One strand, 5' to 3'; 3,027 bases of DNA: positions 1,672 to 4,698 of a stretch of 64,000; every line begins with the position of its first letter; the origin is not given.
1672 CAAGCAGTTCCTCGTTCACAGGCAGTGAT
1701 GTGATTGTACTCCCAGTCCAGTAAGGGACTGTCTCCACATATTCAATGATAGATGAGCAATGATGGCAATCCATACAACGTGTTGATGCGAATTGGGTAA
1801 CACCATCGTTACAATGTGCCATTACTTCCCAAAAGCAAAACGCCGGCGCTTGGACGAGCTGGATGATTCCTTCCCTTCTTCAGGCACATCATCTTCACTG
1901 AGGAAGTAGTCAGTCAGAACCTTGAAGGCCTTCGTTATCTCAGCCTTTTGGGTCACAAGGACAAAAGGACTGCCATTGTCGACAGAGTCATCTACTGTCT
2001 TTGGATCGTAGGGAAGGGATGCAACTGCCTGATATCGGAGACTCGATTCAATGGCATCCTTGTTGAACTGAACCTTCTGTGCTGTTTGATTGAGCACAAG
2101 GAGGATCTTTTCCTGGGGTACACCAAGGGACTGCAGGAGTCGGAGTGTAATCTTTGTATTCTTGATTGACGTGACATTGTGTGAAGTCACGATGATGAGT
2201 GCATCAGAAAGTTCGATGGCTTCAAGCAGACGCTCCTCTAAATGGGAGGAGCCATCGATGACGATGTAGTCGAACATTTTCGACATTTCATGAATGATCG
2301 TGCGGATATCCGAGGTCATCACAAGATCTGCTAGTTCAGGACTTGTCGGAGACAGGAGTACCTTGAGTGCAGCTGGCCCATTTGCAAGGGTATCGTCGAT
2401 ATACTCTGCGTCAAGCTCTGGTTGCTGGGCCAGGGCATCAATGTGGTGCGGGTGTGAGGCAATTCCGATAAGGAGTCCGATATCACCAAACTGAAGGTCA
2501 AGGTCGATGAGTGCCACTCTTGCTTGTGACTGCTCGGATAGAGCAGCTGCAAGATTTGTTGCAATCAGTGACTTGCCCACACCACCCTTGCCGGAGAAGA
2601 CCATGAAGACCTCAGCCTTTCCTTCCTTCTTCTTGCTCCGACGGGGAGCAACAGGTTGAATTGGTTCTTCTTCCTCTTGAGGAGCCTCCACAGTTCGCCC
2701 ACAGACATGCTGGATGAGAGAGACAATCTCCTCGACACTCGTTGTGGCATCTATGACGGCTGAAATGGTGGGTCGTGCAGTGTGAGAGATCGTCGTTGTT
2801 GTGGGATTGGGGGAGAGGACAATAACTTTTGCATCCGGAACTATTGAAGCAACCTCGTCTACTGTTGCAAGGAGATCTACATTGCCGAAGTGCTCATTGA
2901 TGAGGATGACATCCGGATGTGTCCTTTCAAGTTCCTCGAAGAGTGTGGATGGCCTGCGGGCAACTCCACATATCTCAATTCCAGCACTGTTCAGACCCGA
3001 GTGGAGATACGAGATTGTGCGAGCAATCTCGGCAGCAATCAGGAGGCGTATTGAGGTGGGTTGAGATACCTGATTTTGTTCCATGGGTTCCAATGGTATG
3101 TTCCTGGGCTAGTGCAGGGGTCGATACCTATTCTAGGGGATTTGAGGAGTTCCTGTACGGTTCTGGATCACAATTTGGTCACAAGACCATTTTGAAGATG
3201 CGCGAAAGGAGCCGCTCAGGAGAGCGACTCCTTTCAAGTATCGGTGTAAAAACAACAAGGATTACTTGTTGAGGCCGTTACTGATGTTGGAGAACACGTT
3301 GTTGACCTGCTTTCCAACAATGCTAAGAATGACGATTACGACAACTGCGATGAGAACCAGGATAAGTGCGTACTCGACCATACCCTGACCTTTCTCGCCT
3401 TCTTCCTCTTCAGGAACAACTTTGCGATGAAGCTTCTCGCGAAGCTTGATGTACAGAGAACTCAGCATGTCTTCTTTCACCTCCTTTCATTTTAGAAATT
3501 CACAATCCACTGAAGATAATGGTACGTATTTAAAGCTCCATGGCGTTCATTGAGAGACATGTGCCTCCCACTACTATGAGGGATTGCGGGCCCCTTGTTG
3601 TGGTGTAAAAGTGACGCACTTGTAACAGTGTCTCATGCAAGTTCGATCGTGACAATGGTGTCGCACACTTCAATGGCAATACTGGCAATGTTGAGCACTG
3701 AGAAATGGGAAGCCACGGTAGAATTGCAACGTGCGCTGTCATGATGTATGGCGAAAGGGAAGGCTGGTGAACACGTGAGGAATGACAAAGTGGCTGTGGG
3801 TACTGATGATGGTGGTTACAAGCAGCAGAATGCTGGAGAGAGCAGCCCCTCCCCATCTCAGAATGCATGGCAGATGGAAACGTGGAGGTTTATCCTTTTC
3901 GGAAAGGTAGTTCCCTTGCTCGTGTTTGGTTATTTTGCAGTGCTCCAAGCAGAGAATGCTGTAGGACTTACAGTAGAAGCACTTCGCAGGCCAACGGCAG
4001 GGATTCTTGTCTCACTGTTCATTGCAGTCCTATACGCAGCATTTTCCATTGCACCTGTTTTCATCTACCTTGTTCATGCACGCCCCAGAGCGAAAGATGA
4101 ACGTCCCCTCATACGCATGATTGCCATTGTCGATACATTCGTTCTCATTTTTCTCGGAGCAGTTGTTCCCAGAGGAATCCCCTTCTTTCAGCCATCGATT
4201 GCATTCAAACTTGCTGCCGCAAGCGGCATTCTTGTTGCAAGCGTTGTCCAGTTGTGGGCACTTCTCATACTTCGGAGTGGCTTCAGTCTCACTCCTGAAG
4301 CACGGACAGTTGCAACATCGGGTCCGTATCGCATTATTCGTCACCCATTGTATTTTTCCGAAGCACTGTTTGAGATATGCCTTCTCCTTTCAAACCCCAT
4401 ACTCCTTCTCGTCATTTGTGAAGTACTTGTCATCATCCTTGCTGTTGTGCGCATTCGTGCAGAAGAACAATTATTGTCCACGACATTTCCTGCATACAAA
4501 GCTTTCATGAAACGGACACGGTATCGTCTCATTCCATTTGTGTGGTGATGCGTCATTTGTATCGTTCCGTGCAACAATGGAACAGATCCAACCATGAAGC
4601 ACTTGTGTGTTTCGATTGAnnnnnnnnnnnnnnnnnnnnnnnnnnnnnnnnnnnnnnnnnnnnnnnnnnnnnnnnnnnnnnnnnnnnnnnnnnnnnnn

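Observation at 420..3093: Two tandem CpaE paralogues with complementary degeneration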

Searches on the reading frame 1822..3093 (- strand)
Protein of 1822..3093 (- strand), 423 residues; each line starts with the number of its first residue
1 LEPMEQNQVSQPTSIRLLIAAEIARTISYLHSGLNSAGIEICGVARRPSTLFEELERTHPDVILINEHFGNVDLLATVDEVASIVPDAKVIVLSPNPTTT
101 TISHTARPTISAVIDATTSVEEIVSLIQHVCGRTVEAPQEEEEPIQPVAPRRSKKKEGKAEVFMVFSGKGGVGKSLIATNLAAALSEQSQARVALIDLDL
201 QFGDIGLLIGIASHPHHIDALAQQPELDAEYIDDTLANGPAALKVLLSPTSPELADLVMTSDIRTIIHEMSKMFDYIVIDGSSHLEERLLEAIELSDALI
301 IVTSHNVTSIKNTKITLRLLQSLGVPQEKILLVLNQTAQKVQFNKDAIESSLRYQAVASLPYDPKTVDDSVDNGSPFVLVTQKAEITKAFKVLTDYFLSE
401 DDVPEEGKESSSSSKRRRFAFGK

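Call 3: search_protein_families(library=pfam, proteins=[window:1822-3093:-], max_evalue=0.01)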
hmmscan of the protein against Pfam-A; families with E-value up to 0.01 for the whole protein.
window:1822-3093:- (423 aa): 10 families
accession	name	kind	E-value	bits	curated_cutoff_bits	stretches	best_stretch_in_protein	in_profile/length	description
PF10609.15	ParA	-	3.3e-15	56.6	27.1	1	161-394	4-242/246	NUBPL iron-transfer P-loop NTPase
PF13614.12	AAA_31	-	1.7e-12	48.1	27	1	162-312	3-156/177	AAA domain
PF01656.29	CbiA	-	1.9e-12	47.6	25.4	1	164-367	2-116/125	CobQ/CobB/MinD/ParA nucleotide binding domain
PF09140.17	MipZ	-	2.5e-05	24.2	20.7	1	165-300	5-126/262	ATPase MipZ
PF13500.12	AAA_26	-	5.3e-05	23.6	27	1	248-367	71-195/198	AAA domain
PF02374.21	ArsA_ATPase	-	0.00038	20.2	24.3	1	163-196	3-35/305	Anion-transporting ATPase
PF02698.23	DUF218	-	0.00091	19.6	27.6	1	275-386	1-93/133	DUF218 domain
PF00072.30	Response_reg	-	0.0014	19.2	30.2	0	26-125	10-108/111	Response regulator receiver domain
PF00142.24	Fer4_NifH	-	0.0019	18.2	25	1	165-239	4-77/271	4Fe-4S iron sulfur cluster binding proteins, NifH/frxC family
PF06564.18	CBP_BcsQ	-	0.0077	16.2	21.3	0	169-198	10-38/234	Cellulose biosynthesis protein BcsQ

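Call 4: search_protein_families(library=ncbifam, proteins=[window:1822-3093:-], max_evalue=0.01)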
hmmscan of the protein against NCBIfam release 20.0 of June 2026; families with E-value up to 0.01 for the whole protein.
window:1822-3093:- (423 aa): 31 families (the best 25 are shown)
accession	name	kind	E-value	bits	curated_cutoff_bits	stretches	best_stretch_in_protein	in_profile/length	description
TIGR01969.1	minD_arch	subfamily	2e-26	92.7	201.75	1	163-411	3-245/251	cell division ATPase MinD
TIGR01968.1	minD_bact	equivalog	4.1e-24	85.3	212.9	1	161-401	2-240/261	septum site-determining protein MinD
NF041546.1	ParA_partition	equivalog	2.1e-16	60.1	180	2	261-348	64-153/203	ParA family partition ATPase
NF041136.1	MrpORP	equivalog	2.6e-16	59.9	450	1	162-411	7-262/365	iron-sulfur cluster carrier protein MrpORP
TIGR03815.1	CpaE_hom_Actino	equivalog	3.6e-13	49.4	154.45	1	152-374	104-318/340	septum site-determining protein Ssd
TIGR03018.1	pepcterm_TyrKin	hypoth_equivalog_domain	2e-11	43.6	230.65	1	153-322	28-198/207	XrtA-associated tyrosine autokinase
NF008079.0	PRK10818.1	equivalog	6e-11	42.2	508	1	160-400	2-249/270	septum site-determining protein MinD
NF008568.0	PRK11519.1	equivalog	1.1e-09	37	1068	1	158-331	524-694/720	tyrosine-protein kinase Wzc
NF008669.0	PRK11670.1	equivalog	8.7e-09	34.7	348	1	157-394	104-346/369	iron-sulfur cluster carrier protein ApbC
TIGR01007.1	eps_fam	subfamily_domain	9.3e-09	35.1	108.05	1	159-282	16-136/204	polysaccharide biosynthesis tyrosine autokinase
NF047398.1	AAA_KGGVGR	domain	1.2e-08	35.6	90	1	161-200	3-41/190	KGGVGR-motif variant AAA ATPase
TIGR03371.1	cellulose_yhjQ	equivalog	5e-07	29.5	157.85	1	162-396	3-240/246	cellulose biosynthesis protein BcsQ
NF007350.0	PRK09841.1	equivalog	1.7e-06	26.4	1248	1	157-330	528-698/726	tyrosine-protein kinase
TIGR04291.1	arsen_driv_ArsA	equivalog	8.8e-05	21.4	650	1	162-197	4-38/565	arsenical pump-driving ATPase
TIGR03029.1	EpsG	equivalog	9.1e-05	21.7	313.8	1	159-325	102-265/274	chain length determinant protein tyrosine kinase EpsG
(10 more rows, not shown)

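Call 12: search_solved_structures(query=window:1822-3093:-, max_evalue=0.00001, show_alignments=0)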
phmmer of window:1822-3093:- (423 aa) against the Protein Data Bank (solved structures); distinct sequences matched with E-value up to 0.00001: 16.
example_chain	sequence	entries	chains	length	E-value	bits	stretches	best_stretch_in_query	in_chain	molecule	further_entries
3ea0_A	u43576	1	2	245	4.7e-21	78.4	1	161-389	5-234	ATPase, ParA family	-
1hyq_A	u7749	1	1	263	2.2e-16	63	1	163-412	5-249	CELL DIVISION INHIBITOR (MIND-1)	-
4v03_A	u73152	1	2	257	1.6e-14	56.9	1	160-380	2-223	SITE-DETERMINING PROTEIN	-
4v02_A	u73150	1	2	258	2e-13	53.3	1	160-382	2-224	SITE-DETERMINING PROTEIN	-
4rz2_A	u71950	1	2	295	1.6e-11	47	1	159-409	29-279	Site-determining protein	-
4rz3_A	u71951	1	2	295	2.1e-10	43.3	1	159-409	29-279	Site-determining protein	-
5j1j_A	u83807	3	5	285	5.3e-10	42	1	160-339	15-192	Site-determining protein | Transcriptional antiactivator FleN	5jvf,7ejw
1g3q_A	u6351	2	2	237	1.2e-09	40.9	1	162-394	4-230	CELL DIVISION INHIBITOR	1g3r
1ion_A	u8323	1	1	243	1.4e-09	40.6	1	162-390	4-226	PROBABLE CELL DIVISION INHIBITOR MIND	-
8p53_A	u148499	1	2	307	7.5e-09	38.2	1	159-339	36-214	Antiactivator FleN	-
8pb9_A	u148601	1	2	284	7.7e-09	38.2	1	160-339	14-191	Antiactivator FleN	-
6riq_C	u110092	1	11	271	9.6e-09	37.9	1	160-395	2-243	Site-determining protein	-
3q9l_A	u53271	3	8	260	6.3e-08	35.2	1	160-399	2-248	Septum site-determining protein minD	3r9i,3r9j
3vx3_A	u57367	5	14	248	1e-07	34.5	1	153-324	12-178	ATPase involved in chromosome partitioning, ParA/MinD family, Mrp homolog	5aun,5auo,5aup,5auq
6z0p_A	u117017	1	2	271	1.1e-07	34.3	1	158-282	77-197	BceF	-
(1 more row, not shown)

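Call 13: find_homologous_proteins(query=window:1822-3093:-, max_evalue=1e-10)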
Query window:1822-3093:- (423 aa): 482 proteins with E <= 1e-10 among 8000 candidates; the best 120 are listed.
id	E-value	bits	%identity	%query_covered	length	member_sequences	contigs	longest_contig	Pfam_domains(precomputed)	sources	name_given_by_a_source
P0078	4.4e-264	893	100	99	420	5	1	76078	PF10609.16,PF01656.30,PF13614.13,PF09140.18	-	-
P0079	4.9e-107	376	42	100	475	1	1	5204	PF00142.25,PF10609.16,PF01656.30,PF13614.13,PF09140.18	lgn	-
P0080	9.9e-107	375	46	97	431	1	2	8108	PF00142.25,PF10609.16,PF01656.30,PF13614.13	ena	-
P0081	7.3e-105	369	46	75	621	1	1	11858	PF10609.16,PF01656.30,PF13614.13,PF09140.18,PF02374.22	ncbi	-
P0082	6.0e-104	366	45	99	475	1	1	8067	PF10609.16,PF01656.30,PF13614.13,PF09140.18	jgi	jgi:pilus assembly protein CpaE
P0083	3.6e-101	357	44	97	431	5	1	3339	PF10609.16,PF01656.30,PF13614.13,PF09140.18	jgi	jgi:pilus assembly protein CpaE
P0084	4.9e-100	353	49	69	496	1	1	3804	PF00142.25,PF10609.16,PF01656.30,PF13614.13,PF09140.18,PF02374.22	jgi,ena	-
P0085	5.2e-100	353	50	67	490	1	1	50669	PF00142.25,PF10609.16,PF01656.30,PF13614.13,PF09140.18,PF02374.22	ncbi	ncbi:MAG: hypothetical protein NVSMB29_02610 [Candidatus Dormibacteria bacterium]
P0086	3.8e-99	350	49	68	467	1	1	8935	PF00142.25,PF10609.16,PF01656.30,PF13614.13,PF09140.18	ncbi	ncbi:MAG: P-loop NTPase, partial [Candidatus Dormibacteria bacterium]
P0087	2.3e-98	348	41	97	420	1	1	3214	PF00142.25,PF10609.16,PF01656.30,PF13614.13,PF09140.18,PF06564.19,PF02374.22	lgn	-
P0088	3.6e-96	340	42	97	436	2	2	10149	PF00142.25,PF10609.16,PF01656.30,PF13614.13,PF09140.18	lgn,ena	-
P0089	4.4e-95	337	42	99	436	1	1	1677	PF10609.16,PF01656.30,PF13614.13,PF09140.18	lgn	-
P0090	2.8e-94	334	42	97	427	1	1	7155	PF00142.25,PF10609.16,PF01656.30,PF13614.13,PF09140.18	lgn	-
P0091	9.0e-93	329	43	97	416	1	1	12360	PF00142.25,PF10609.16,PF01656.30,PF13614.13,PF09140.18,PF13481.13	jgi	jgi:pilus assembly protein CpaE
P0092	1.2e-91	326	51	66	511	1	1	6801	PF00142.25,PF10609.16,PF01656.30,PF13614.13,PF09140.18,PF02374.22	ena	-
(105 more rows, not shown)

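Call 52: predict_structure(alignment_id=A2)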
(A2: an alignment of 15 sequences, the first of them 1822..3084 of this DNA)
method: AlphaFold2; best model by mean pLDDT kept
length: 420 residues; sequences in the alignment: 15
mean_pLDDT: 79.3   pTM: 0.62
mean pLDDT of the five models: 79.3, 77.7, 77.1, 71.9, 67.5
residues with pLDDT >= 90: 88; 70-90: 245; 50-70: 51; < 50: 36
segments of 3 or more residues with pLDDT < 50: 1-8, 133-138, 399-420
pLDDT, mean of each block of 10 residues (from residue 1): 44 82 59 78 87 89 84 87 89 70 71 82 82 50 76 74 77 92 88 81 85 84 85 89 87 85 92 91 82 92 88 89 89 82 90 90 83 77 85 70 36 40
secondary structure, 60 per line:
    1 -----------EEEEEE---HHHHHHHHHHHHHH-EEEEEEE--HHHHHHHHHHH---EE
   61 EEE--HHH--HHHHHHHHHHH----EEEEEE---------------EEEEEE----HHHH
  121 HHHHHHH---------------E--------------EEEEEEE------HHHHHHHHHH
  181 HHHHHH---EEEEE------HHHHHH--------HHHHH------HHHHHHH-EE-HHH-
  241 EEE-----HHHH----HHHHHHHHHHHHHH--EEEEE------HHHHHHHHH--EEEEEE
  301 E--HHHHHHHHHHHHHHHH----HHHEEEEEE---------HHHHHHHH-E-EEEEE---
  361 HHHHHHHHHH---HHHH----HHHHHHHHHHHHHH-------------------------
elements in order: E12-17 H21-34 E36-42 H45-55 E59-63 H71-81 E86-91 E107-112 H117-127 E158-164 H171-186 E190-194 H201-206 H215-219 H226-232 E241-243 H249-252 H257-270 E273-277 H284-292 E295-301 H304-319 E327-332 H342-349 E353-357 H361-370 H374-377 H382-395

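Call 55: fold_search(model_id=the predicted structure, library=pdb)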
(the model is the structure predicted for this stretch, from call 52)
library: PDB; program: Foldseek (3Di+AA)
matches with E <= 10: 1827; with E <= 0.001: 465
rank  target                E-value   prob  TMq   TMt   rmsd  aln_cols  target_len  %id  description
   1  3ea0_B                7.2e-17  1.00  0.53  0.90   2.2       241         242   25  Crystal Structure of ParA Family ATPase from Chlorobium tepidum TLS (released 2008-09-23)
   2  3ea0_A                1.3e-16  1.00  0.53  0.90   2.1       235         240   25  Crystal Structure of ParA Family ATPase from Chlorobium tepidum TLS (released 2008-09-23)
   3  1hyq                  3.8e-14  1.00  0.49  0.86   3.2       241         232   26  MIND BACTERIAL CELL DIVISION REGULATOR FROM A. FULGIDUS (released 2001-03-14)
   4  5j1j_A                8.6e-14  1.00  0.49  0.74   3.5       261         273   21  Structure of FleN-AMPPNP complex (released 2017-03-29)
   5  8p53_A                1.3e-13  1.00  0.50  0.77   2.8       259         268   19  Cryo-EM structure of the c-di-GMP-free FleQ-FleN master regulator complex of P. aeruginosa (released 2023-12-13)
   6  1g3q                  1.8e-13  1.00  0.49  0.83   2.7       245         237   23  CRYSTAL STRUCTURE ANALYSIS OF PYROCOCCUS FURIOSUS CELL DIVISION ATPASE MIND (released 2001-04-21)
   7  5j1j_B                1.8e-13  1.00  0.49  0.81   2.9       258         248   20  Structure of FleN-AMPPNP complex (released 2017-03-29)
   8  1ion                  2.2e-13  1.00  0.50  0.83   2.5       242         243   22  THE SEPTUM SITE-DETERMINING PROTEIN MIND COMPLEXED WITH MG-ADP FROM PYROCOCCUS HORIKOSHII OT3 (released 2001-09-26)
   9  4rz2_B                7.4e-13  1.00  0.47  0.74   4.3       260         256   23  Crystal structure of the MinD-like ATPase FlhG (released 2015-03-04)
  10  3fkq                  1.1e-12  1.00  0.44  0.52  21.9       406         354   14  Crystal structure of NtrC-like two-domain protein (RER070207001320) from Eubacterium rectale at 2.10 A resolution (released 2009-01-06)
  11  4v02_B                2.4e-12  1.00  0.49  0.83   7.3       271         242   20  MinC:MinD cell division protein complex, Aquifex aeolicus (released 2015-01-14)
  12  8pb9_A                2.4e-12  1.00  0.49  0.75   3.0       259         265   20  Cryo-EM structure of the c-di-GMP-bound FleQ-FleN master regulator complex from Pseudomonas aeruginosa (released 2023-12-13)
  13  4rz2_A                2.7e-12  1.00  0.47  0.74   6.8       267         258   24  Crystal structure of the MinD-like ATPase FlhG (released 2015-03-04)
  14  4v02_A                4.2e-12  1.00  0.48  0.81   6.3       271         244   21  MinC:MinD cell division protein complex, Aquifex aeolicus (released 2015-01-14)
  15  6riq_C                5.0e-12  1.00  0.49  0.78   3.0       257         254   20  MinCD filament from Pseudomonas aeruginosa (released 2019-06-19)
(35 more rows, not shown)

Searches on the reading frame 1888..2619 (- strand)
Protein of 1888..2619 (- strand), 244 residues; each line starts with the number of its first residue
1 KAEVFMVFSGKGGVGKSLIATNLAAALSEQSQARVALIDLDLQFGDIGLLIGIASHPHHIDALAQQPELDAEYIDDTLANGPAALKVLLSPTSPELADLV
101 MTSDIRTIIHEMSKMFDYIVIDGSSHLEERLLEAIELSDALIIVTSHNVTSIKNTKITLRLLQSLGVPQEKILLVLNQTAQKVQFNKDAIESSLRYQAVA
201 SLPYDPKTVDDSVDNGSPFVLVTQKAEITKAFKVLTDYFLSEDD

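Call 40: search_solved_structures(query=window:1888-2619:-, max_evalue=1, show_alignments=0)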
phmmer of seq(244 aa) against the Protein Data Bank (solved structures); distinct sequences matched with E-value up to 1: 67 (the best 60 are shown).
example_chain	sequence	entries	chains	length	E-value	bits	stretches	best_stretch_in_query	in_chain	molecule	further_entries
3ea0_A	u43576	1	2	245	2.5e-21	79.5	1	4-231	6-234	ATPase, ParA family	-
1hyq_A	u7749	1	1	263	1.7e-15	60.5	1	5-239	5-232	CELL DIVISION INHIBITOR (MIND-1)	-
4v03_A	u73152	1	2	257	7.2e-15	58.4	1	2-222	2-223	SITE-DETERMINING PROTEIN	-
4v02_A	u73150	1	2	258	9.5e-14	54.7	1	2-222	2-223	SITE-DETERMINING PROTEIN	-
4rz2_A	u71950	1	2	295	6.1e-11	45.6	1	5-235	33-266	Site-determining protein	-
1g3q_A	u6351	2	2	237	4.6e-10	42.7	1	4-236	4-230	CELL DIVISION INHIBITOR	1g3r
5j1j_A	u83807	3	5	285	5.1e-10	42.5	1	3-181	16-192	Site-determining protein | Transcriptional antiactivator FleN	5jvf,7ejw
1ion_A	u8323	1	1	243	5.7e-10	42.4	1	4-232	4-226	PROBABLE CELL DIVISION INHIBITOR MIND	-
4rz3_A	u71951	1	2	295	8e-10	41.9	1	5-235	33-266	Site-determining protein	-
8pb9_A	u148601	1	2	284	6.6e-09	38.9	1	3-181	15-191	Antiactivator FleN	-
6riq_C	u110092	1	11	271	6.7e-09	38.9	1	2-171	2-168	Site-determining protein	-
8p53_A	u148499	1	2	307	8.3e-09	38.6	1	3-181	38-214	Antiactivator FleN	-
3q9l_A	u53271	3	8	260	3.3e-08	36.6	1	2-237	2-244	Septum site-determining protein minD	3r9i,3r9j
6z0p_A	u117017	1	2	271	1.2e-07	34.8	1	6-124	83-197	BceF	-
3vx3_A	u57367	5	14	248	4.6e-07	32.9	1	4-166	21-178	ATPase involved in chromosome partitioning, ParA/MinD family, Mrp homolog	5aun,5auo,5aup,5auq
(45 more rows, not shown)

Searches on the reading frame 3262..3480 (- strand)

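Call 25: search_protein_families(library=pfam, proteins=[window:3262-3480:-], max_evalue=0.001)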
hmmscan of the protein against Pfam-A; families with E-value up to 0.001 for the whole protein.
window:3262-3480:- (72 aa): 1 family
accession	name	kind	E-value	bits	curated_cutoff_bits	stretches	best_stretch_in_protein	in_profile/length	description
PF04964.19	Flp_Fap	-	2.9e-09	37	32.2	1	29-69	5-45/46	Flp/Fap pilin component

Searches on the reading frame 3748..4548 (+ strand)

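Call 25: search_protein_families(library=pfam, proteins=[window:3748-4548:+], max_evalue=0.001)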
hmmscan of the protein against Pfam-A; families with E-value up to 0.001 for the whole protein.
window:3748-4548:+ (266 aa): 2 families
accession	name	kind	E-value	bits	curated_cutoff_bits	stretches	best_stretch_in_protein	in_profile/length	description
PF04140.19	ICMT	-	1.1e-08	35.8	24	1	162-243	6-93/95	Isoprenylcysteine carboxyl methyltransferase (ICMT) family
PF04191.18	PEMT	-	2.7e-05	25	25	1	185-247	39-102/105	Phospholipid methyltransferase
